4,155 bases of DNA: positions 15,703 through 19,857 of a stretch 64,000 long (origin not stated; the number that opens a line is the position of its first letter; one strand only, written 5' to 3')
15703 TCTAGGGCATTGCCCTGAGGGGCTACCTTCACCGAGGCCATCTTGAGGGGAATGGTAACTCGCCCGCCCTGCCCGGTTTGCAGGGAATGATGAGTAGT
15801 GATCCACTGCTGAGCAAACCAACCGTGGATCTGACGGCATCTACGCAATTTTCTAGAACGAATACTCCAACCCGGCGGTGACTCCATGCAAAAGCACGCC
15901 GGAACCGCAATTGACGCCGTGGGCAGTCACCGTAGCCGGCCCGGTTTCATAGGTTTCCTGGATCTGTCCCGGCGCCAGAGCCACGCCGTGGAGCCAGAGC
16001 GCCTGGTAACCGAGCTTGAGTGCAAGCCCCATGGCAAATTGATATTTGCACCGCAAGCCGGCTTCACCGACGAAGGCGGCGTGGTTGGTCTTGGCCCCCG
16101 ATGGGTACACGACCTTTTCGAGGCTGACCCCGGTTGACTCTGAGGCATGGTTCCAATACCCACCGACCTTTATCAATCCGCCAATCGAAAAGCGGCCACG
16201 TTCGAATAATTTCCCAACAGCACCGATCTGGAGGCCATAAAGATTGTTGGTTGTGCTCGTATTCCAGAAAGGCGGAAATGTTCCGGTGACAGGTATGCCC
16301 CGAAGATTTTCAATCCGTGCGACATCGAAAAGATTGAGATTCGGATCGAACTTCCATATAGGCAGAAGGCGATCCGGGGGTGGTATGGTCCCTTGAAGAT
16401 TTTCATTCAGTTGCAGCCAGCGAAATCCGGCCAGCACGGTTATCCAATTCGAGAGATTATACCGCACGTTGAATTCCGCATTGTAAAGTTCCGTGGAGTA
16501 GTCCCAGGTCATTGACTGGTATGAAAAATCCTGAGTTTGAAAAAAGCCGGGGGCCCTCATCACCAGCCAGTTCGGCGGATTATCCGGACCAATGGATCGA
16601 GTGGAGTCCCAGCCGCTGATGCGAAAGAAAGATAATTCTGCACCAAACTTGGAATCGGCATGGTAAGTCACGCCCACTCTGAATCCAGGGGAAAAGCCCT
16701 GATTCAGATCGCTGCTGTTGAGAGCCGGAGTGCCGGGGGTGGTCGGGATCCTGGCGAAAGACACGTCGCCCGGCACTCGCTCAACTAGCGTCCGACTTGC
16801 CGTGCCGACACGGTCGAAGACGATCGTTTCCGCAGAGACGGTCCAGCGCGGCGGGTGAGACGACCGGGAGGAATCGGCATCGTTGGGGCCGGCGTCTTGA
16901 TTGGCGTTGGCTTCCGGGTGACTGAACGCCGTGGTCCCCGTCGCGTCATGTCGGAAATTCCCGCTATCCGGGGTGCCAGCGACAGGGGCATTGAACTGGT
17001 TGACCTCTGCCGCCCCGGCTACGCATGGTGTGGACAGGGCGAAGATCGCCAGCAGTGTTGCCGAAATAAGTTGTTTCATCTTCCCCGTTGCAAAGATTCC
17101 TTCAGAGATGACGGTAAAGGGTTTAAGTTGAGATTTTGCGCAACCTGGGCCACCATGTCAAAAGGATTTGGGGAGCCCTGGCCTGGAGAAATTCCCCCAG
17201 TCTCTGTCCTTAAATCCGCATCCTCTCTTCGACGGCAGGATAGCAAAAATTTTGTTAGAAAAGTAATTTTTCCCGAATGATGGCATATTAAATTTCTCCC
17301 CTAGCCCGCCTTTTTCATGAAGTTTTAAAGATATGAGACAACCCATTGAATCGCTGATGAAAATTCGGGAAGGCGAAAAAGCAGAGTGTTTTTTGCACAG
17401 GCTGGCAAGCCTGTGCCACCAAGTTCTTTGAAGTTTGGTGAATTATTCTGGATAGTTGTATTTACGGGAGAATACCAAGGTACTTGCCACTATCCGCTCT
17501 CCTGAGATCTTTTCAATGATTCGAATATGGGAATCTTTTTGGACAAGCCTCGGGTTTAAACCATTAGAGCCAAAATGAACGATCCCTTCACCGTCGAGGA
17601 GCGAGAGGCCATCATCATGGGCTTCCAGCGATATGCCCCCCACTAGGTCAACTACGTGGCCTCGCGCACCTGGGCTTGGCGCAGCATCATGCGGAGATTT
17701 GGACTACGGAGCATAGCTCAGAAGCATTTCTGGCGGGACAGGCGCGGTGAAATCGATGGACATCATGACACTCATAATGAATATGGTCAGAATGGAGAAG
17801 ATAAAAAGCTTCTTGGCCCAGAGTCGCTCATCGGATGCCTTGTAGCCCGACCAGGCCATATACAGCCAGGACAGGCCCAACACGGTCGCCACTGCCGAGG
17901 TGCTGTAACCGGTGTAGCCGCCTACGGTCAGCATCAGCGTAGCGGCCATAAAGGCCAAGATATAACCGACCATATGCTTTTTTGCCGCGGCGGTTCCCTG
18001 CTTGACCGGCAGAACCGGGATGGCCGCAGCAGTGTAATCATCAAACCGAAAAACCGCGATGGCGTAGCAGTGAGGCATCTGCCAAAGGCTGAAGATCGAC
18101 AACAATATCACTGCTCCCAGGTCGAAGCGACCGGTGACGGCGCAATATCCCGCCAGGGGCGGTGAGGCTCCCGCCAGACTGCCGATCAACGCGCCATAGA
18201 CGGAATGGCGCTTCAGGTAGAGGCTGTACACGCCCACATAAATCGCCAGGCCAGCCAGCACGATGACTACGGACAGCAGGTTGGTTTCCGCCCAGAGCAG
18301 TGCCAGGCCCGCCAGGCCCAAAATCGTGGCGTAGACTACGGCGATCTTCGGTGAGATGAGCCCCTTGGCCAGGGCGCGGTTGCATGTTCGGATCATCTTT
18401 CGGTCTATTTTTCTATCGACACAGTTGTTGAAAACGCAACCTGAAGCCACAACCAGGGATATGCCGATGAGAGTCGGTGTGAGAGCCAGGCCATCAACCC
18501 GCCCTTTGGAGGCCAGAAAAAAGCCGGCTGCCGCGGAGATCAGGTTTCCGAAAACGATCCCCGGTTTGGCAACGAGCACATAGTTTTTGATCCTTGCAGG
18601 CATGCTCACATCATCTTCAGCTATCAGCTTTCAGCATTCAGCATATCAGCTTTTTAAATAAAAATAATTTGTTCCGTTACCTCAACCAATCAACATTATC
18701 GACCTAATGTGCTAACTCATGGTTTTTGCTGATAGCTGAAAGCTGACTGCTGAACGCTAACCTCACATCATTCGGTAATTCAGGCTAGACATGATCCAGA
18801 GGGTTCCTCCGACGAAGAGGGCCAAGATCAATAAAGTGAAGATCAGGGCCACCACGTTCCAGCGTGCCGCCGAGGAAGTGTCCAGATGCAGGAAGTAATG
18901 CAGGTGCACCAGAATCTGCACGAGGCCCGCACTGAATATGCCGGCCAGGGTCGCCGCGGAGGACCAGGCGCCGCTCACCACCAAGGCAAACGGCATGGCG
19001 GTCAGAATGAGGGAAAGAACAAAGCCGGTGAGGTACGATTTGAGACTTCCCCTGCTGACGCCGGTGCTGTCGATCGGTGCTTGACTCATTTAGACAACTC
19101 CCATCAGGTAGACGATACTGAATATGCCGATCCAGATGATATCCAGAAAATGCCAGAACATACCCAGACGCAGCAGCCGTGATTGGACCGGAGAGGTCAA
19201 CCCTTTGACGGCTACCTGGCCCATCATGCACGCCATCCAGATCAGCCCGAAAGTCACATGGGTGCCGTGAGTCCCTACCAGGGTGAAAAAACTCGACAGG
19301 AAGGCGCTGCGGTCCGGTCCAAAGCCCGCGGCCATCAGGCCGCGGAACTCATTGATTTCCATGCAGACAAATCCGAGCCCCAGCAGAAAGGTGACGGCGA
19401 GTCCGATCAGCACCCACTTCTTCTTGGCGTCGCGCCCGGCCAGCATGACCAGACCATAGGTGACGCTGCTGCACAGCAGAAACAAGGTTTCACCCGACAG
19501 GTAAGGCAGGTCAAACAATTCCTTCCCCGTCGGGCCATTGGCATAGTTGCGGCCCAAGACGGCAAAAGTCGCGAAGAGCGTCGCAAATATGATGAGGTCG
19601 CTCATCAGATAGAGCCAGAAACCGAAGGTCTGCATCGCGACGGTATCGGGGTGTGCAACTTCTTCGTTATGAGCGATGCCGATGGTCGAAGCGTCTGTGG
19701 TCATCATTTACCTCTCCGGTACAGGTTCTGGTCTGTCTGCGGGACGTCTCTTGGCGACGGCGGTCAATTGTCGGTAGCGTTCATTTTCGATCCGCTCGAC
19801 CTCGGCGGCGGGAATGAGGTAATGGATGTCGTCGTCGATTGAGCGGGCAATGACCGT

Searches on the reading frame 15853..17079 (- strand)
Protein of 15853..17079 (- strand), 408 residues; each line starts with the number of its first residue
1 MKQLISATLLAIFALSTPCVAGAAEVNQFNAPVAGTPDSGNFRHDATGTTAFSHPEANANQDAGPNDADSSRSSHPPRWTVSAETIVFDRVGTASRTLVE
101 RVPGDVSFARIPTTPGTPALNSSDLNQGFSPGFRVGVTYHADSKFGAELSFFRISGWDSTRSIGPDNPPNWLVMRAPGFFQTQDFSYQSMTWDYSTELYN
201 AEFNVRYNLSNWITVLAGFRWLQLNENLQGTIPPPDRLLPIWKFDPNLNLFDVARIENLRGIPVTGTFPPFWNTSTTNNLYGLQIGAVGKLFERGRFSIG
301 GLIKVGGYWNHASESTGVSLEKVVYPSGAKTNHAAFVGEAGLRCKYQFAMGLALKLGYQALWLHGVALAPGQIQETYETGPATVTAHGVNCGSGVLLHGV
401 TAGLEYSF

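Call 95: search_protein_families(library=pfam, proteins=[window:15853-17079:-], max_evalue=0.00001)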
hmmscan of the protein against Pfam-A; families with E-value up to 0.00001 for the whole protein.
window:15853-17079:- (408 aa): 1 family
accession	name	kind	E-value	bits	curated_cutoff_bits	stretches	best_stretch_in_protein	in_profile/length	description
PF07585.17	BBP7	-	1.9e-09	37.6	26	0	259-408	178-350/350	Putative beta barrel porin-7 (BBP7)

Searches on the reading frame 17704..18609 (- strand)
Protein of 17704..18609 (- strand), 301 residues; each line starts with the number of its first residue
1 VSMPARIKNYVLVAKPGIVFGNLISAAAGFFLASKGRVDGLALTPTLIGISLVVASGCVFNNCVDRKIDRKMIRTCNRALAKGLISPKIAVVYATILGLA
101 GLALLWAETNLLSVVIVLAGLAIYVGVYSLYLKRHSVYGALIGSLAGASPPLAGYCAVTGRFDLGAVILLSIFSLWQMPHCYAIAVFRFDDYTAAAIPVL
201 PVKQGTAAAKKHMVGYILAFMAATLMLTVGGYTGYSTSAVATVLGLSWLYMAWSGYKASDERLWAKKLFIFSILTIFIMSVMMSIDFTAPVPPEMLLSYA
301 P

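Call 95: search_protein_families(library=pfam, proteins=[window:17704-18609:-], max_evalue=0.00001)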
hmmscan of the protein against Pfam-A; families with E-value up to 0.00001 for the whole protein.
window:17704-18609:- (301 aa): 1 family
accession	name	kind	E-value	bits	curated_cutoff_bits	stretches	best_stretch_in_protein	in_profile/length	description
PF01040.23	UbiA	-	1.4e-54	185.4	34.2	1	23-272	2-249/250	UbiA prenyltransferase family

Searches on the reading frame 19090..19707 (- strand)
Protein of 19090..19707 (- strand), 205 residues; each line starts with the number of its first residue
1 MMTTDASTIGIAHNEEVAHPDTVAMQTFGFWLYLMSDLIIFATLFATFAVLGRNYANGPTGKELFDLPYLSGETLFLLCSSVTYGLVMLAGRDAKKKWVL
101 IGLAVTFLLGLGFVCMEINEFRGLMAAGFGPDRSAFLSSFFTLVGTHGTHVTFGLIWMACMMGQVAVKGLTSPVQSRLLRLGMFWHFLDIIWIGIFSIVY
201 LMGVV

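Call 95: search_protein_families(library=pfam, proteins=[window:19090-19707:-], max_evalue=0.00001)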
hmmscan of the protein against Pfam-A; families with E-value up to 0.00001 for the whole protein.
window:19090-19707:- (205 aa): 1 family
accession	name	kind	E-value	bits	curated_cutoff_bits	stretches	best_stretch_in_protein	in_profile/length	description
PF00510.24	COX3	-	3.6e-13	50.4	23.8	1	27-203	77-257/258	Cytochrome c oxidase subunit III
